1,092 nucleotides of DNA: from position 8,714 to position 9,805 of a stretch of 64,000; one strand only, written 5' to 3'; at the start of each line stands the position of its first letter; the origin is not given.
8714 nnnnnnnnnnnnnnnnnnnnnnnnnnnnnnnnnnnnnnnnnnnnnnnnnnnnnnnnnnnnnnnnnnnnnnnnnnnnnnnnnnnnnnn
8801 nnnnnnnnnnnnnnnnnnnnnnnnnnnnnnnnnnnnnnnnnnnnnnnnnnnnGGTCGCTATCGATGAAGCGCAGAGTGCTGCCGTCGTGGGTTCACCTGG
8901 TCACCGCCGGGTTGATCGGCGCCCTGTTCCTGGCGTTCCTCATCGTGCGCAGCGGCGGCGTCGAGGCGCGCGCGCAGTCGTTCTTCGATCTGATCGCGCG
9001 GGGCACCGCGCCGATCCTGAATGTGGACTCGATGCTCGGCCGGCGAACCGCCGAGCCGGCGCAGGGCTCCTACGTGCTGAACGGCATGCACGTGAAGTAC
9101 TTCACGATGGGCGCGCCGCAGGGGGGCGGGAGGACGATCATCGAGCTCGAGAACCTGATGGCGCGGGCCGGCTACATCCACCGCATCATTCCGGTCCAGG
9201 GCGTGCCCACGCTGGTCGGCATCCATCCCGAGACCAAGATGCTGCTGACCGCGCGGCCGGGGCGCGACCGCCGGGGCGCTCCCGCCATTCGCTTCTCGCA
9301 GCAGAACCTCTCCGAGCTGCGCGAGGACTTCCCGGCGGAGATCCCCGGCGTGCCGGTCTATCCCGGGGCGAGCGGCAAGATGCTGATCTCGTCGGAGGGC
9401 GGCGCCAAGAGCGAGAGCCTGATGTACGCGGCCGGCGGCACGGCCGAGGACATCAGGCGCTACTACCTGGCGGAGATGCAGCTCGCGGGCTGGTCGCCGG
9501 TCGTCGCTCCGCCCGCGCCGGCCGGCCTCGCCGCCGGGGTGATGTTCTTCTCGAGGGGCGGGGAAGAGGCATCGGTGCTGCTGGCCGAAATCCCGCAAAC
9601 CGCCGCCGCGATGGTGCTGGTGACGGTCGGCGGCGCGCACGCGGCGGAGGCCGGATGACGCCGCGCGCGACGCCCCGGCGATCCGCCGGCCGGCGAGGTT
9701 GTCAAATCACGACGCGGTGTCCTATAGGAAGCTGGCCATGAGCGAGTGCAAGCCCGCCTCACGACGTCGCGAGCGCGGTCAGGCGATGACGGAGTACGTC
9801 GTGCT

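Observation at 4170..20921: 17-kb Tad/Flp-like pilus locus with a non-canonical parts list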

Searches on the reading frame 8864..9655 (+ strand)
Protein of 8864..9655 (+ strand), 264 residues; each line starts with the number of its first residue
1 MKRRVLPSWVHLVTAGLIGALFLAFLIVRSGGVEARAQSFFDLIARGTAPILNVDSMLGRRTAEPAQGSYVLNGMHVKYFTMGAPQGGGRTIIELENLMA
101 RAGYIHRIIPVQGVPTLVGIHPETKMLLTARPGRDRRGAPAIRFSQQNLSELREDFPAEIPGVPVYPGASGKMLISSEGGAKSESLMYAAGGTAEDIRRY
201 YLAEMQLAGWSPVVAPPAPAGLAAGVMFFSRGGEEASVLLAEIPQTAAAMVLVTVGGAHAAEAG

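Call 7: search_protein_families(library=pfam, max_evalue=0.01, proteins=[window:8864-9655:+])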
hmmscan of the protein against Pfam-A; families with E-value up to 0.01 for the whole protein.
window:8864-9655:+ (264 aa): 0 families

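Call 40: search_protein_families(library=ncbifam, max_evalue=0.001, proteins=[window:8864-9655:+])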
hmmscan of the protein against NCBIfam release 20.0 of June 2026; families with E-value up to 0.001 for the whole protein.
window:8864-9655:+ (264 aa): 0 families

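Call 63: search_protein_families(library=pfam, max_evalue=1, proteins=[window:8864-9655:+])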
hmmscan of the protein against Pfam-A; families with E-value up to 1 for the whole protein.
window:8864-9655:+ (264 aa): 0 families
